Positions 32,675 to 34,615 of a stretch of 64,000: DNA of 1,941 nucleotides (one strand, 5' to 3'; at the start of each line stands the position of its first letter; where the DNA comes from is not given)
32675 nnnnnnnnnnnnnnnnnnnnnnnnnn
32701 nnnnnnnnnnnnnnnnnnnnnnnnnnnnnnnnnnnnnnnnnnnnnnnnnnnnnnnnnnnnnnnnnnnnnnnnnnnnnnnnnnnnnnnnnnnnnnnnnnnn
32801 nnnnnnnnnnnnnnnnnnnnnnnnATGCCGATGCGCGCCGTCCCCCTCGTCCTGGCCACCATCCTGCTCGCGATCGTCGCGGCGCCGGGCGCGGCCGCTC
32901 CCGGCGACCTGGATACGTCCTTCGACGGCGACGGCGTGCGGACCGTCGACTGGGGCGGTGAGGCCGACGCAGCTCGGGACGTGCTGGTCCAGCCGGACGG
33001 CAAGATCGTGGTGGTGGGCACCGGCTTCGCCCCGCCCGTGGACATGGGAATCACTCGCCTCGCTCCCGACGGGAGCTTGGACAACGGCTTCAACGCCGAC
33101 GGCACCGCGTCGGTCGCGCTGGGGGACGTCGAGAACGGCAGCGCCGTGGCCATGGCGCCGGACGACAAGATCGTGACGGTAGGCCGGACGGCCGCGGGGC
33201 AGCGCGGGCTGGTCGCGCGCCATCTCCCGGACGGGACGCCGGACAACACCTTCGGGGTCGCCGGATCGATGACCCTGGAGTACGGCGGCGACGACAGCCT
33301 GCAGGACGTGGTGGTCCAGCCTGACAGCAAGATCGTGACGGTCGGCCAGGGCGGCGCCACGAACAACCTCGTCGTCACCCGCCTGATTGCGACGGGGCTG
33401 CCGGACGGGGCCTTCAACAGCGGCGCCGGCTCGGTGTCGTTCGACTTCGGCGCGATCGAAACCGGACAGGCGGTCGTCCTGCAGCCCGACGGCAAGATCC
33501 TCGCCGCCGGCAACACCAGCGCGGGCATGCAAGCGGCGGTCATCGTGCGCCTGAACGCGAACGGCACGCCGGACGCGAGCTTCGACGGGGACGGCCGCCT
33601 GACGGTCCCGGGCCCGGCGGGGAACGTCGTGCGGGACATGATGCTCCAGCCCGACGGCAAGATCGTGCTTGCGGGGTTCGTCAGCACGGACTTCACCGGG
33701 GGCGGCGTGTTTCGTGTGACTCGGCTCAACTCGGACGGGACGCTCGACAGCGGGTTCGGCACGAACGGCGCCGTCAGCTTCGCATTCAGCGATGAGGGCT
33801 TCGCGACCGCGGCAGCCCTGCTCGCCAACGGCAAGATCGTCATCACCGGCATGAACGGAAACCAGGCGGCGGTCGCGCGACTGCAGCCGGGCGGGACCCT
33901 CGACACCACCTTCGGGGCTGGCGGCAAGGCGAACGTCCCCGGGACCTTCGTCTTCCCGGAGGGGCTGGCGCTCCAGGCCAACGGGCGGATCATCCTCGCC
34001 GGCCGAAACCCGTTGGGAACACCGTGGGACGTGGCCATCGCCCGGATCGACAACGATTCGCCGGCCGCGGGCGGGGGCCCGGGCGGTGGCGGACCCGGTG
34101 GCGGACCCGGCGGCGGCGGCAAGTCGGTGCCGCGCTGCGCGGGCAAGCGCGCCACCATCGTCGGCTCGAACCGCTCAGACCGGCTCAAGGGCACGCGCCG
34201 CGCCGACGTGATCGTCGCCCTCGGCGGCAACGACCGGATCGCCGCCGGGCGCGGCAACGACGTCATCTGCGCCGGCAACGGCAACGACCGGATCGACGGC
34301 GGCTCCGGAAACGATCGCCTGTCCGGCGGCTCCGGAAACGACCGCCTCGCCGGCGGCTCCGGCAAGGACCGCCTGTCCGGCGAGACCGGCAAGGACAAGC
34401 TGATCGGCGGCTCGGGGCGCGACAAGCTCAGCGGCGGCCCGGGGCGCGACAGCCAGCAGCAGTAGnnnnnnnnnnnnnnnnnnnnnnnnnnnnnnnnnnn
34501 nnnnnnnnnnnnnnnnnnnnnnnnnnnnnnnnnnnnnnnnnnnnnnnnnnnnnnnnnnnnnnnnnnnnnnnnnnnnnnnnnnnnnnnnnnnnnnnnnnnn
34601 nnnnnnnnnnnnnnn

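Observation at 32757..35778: Conserved hairpin (GGGGTGG - purine-rich loop - CCACCCC - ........) at a fixed 45-47 nt before three consecutive start codons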

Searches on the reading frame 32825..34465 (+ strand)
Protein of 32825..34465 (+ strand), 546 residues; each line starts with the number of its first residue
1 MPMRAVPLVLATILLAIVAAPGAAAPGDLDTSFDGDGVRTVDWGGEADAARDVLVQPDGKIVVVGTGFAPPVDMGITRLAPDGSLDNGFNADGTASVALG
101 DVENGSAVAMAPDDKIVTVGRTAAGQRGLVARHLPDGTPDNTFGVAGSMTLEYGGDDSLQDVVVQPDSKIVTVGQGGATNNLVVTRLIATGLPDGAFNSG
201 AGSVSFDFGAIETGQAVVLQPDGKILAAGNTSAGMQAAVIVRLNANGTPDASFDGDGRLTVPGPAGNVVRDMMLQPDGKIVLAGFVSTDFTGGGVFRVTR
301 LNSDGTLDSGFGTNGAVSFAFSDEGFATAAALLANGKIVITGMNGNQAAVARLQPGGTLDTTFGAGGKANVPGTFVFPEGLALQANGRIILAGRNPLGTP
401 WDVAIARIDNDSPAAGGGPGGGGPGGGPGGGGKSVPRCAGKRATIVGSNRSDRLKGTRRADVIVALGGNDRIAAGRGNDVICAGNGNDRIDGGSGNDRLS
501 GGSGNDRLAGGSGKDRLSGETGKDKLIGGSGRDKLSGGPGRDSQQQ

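Call 11: search_protein_families(library=pfam, proteins=[window:32825-34465:+], max_evalue=0.01)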
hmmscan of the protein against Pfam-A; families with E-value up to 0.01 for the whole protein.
window:32825-34465:+ (546 aa): 2 families
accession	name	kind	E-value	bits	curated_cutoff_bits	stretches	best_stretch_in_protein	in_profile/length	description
PF17164.10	DUF5122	-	9.8e-46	154.2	27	5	220-253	1-36/36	Domain of unknown function (DUF5122) beta-propeller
PF00353.25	HemolysinCabind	-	7.8e-29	99.7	23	4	484-517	3-36/36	RTX calcium-binding nonapeptide repeat (4 copies)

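Call 33: find_related_loci(query=window:32825-34465:+, collection=genome_contigs, flank=10000)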
Query window:32825-34465:+ (546 aa) in genome_contigs; peptide patterns used: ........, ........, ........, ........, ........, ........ (x = any residue, [..] = any of these).
65 stretches matched a pattern; 4 encode a relative of the query (tblastn E <= 1e-3); 4 distinct loci.
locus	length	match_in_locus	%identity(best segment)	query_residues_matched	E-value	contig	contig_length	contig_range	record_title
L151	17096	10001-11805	54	429-544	2e-24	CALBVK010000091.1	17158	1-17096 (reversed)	MAG: uncultured Acidimicrobiales bacterium isolate B4_Bin_METABAT__42_1 genome assembly, contig: c_000000533091, whole g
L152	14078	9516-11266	54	401-543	4e-23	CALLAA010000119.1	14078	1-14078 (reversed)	MAG: uncultured Acidimicrobiales bacterium isolate L1_Bin_MAXBIN__035_sub_1 genome assembly, contig: c_000000507317, who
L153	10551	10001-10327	50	442-545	3e-18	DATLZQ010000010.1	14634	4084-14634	MAG TPA_asm: Actinomycetota bacterium isolate SMAG_U13302 k141_440252, whole genome shotgun sequence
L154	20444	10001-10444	49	435-545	1e-17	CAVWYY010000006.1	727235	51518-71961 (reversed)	MAG: uncultured Solirubrobacteraceae bacterium isolate MFD09267.bin.3.5 genome assembly, contig: contig_49290, whole gen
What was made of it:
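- Tried and rejected: The protein-first scan with gene a (call 33) returned only RTX-domain matches in unrelated MAGs.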

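Call 34: find_homologous_proteins(query=window:32825-34465:+, max_evalue=1e-20)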
Query window:32825-34465:+ (546 aa): 6847 proteins with E <= 1e-20 among 8000 candidates; the best 120 are listed.
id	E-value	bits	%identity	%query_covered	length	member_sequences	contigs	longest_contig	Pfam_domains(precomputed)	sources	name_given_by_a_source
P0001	0.0e+0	1157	100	100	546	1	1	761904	PF17164.11,PF00353.26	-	-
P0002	9.8e-262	888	77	100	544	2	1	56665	PF17164.11,PF00353.26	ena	-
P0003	3.3e-246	837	75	99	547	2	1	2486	PF17164.11,PF00353.26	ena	-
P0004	3.3e-232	791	77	91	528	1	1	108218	PF17164.11,PF00353.26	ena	-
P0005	1.7e-224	765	69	99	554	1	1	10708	PF17164.11,PF00353.26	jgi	jgi:uncharacterized delta-60 repeat protein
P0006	2.0e-203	696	84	74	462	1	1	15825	PF17164.11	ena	-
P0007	5.6e-198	678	65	95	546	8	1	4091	PF17164.11,PF00353.26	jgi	jgi:uncharacterized delta-60 repeat protein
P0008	3.5e-191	655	62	95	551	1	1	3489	PF17164.11,PF00353.26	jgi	jgi:uncharacterized delta-60 repeat protein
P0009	1.1e-156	541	53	99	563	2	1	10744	PF17164.11,PF00353.26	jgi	jgi:uncharacterized delta-60 repeat protein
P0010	2.8e-156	540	52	98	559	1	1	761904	PF17164.11,PF00353.26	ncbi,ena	-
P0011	2.8e-152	527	52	99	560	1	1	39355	PF17164.11,PF00353.26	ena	-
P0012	9.9e-152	525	76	58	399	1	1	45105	PF17164.11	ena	-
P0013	2.8e-147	510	51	99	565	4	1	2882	PF17164.11,PF00353.26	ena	-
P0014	7.7e-143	496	50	99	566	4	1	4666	PF17164.11,PF00353.26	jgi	jgi:uncharacterized delta-60 repeat protein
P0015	2.4e-142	494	54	99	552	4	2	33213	PF17164.11,PF00353.26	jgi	jgi:uncharacterized delta-60 repeat protein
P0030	5.5e-132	460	52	96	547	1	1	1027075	PF17164.11,PF00353.26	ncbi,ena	-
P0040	8.0e-129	449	52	98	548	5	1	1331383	PF17164.11,PF00353.26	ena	-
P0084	8.5e-115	403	46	95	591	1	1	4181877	PF17164.11,PF00353.26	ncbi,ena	-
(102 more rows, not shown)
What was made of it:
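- It must act in trans from elsewhere on the contig, which is about 762 kb long (call 34).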

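Call 35: find_encoding_contigs(protein=P0010, flank=10000, max_places=2)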
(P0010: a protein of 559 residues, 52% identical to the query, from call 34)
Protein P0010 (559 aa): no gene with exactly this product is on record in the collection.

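Call 36: find_encoding_contigs(protein=P0084, flank=10000, max_places=2)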
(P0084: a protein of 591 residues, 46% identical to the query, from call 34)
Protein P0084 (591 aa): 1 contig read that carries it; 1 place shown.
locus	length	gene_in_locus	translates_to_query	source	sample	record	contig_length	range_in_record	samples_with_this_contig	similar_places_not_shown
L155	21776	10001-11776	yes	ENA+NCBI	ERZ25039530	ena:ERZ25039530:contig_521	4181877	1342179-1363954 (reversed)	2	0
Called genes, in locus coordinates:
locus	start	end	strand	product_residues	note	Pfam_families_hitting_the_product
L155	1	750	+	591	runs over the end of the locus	PF00929:RNase_T, PF16473:Rv2179c-like, PF01541:GIY-YIG (faint), PF27096:UvrC_M (weak)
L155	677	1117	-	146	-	PF10604:Polyketide_cyc2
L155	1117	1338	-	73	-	PF09360:zf-CDGSH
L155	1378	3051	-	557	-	-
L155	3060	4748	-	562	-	-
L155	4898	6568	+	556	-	-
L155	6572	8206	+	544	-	PF17164:DUF5122, PF00353:HemolysinCabind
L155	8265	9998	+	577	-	PF17164:DUF5122, PF00353:HemolysinCabind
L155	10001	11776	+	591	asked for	PF17164:DUF5122, PF00353:HemolysinCabind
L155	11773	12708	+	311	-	PF05448:AXE1, PF00326:Peptidase_S9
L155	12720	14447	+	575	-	PF17164:DUF5122, PF00353:HemolysinCabind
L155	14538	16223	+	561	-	PF02927:CelD_N, PF00759:Glyco_hydro_9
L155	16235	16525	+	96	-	-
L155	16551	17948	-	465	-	PF01565:FAD_binding_4, PF08031:BBE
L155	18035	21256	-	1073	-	PF13191:AAA_16, PF13424:TPR_12 (faint)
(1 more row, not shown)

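Call 37: find_encoding_contigs(protein=P0030, flank=10000, max_places=2)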
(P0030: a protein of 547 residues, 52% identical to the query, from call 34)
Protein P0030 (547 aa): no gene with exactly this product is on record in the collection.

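Call 38: find_encoding_contigs(protein=P0002, flank=10000, max_places=2)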
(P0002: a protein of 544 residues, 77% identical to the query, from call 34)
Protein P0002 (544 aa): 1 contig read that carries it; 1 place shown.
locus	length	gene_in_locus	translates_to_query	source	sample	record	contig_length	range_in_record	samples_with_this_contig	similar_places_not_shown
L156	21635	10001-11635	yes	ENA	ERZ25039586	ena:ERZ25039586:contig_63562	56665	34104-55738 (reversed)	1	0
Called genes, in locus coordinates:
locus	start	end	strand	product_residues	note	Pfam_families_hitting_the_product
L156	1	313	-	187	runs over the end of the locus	PF01032:FecCD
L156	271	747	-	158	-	PF01032:FecCD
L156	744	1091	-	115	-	-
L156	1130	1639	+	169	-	PF01497:Peripla_BP_2 (weak)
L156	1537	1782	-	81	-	-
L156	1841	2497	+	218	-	PF00027:cNMP_binding (weak)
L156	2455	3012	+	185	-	PF02518:HATPase_c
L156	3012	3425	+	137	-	-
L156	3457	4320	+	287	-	PF03372:Exo_endo_phos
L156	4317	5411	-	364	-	PF21686:LigD_Prim-Pol, PF01896:DNA_primase_S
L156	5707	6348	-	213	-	-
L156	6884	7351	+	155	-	-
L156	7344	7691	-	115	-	-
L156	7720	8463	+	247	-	-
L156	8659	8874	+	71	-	-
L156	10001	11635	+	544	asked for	PF17164:DUF5122, PF00353:HemolysinCabind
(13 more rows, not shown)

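Call 39: find_encoding_contigs(protein=P0004, flank=10000, max_places=2)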
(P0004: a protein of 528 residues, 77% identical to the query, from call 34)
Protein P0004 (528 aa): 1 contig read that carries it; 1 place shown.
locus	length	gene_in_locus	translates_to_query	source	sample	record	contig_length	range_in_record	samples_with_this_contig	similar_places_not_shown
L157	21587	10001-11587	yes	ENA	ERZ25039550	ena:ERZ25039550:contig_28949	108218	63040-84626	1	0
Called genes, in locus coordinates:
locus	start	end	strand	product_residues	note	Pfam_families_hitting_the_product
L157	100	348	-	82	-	PF13738:Pyr_redox_3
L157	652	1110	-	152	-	-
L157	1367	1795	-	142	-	PF01243:PNPOx_N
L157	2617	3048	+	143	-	-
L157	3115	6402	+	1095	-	PF00069:Pkinase (faint)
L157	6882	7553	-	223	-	PF16697:Yop-YscD_cpl, PF00498:FHA, PF00196:GerE (weak)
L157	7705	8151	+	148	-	PF00583:Acetyltransf_1, PF13302:Acetyltransf_3, PF13673:Acetyltransf_10 (weak), PF13508:Acetyltransf_7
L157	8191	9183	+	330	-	PF00106:adh_short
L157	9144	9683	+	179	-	PF00440:TetR_N (weak), PF16925:TetR_C_13 (weak)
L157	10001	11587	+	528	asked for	PF17164:DUF5122, PF00353:HemolysinCabind (weak)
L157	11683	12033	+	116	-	-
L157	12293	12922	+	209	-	PF00150:Cellulase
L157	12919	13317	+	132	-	-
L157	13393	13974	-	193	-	PF00210:Ferritin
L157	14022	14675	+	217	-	PF03767:Acid_phosphat_B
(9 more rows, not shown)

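Call 40: find_encoding_contigs(protein=P0040, flank=10000, max_places=2)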
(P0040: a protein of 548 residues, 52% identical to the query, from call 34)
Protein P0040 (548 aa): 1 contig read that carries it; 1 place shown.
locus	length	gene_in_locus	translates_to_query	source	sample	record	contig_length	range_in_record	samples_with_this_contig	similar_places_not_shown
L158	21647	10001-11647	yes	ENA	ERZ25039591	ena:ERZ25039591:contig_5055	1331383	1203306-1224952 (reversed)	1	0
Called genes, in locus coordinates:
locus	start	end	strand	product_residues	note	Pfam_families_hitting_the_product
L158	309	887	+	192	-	-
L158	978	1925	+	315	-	-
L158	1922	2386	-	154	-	PF02542:YgbB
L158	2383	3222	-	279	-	PF02811:PHP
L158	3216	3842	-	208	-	PF01128:IspD, PF12804:NTP_transf_3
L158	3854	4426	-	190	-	PF02559:CarD_TRCF_RID, PF21095:CarD_C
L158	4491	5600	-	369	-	PF02457:DAC, PF10635:DisA-linker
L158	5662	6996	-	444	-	PF18073:Zn_ribbon_LapB, PF13481:AAA_25, PF03796:DnaB_C (faint), PF06745:ATPase, PF23442:DUF7125 (weak), PF06745:ATPase (weak), PF13541:ChlI (weak)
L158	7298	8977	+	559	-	PF00929:RNase_T, PF16473:Rv2179c-like (weak), PF27096:UvrC_M (weak)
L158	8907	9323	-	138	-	PF10604:Polyketide_cyc2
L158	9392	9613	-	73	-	PF09360:zf-CDGSH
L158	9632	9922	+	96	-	-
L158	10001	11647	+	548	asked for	PF17164:DUF5122, PF00353:HemolysinCabind (weak)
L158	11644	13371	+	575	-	PF17164:DUF5122 (weak), PF00353:HemolysinCabind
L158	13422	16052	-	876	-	PF02861:Clp_N, PF13191:AAA_16 (weak), PF23569:NBD_SMAX1, PF00004:AAA, PF17871:AAA_lid_9, PF07724:AAA_2, PF07728:AAA_5, PF10431:ClpB_D2-small, +8 more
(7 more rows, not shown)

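Call 77: search_protein_families(library=ncbifam, proteins=[window:32825-34465:+], max_evalue=0.001)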
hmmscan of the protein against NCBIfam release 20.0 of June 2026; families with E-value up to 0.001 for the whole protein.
window:32825-34465:+ (546 aa): 7 families
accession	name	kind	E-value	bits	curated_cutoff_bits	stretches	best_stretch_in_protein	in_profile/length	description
TIGR02608.1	delta_60_rpt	domain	6.8e-80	262.8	76.5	6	268-321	2-54/55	delta-60 repeat domain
NF046115.1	Ca_rpt_SMc04171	equivalog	2.5e-19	69.8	625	2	443-508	2-67/574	SMc04171 family calcium-binding repeat protein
NF033943.0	RTX_toxin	subfamily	2.2e-16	59.3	1000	1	445-542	672-770/930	RTX family hemolysin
NF033203.1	entero_EhxA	exception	4.3e-15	55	2000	1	447-542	716-811/997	enterohemolysin EhxA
NF050046.1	PueAB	exception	9.7e-08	30.9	670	1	443-491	370-418/616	polyurethane esterase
NF035945.1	Zn_serralysin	subfamily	1.1e-06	28.2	500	1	501-542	324-365/462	serralysin family metalloprotease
NF053766.1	ZapA_metallo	exception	3.6e-06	26.3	940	1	492-541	335-384/483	ZapA family metalloprotease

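Call 81: find_encoding_contigs(protein=P0001, flank=1000, max_places=3)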
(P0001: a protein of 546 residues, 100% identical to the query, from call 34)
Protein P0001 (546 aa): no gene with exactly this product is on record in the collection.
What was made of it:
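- Tried and rejected: Look-ups of P0010, P0030 and P0001 found nothing on record (calls 35, 37, 81), so the source contig and its regulator could not be retrieved.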
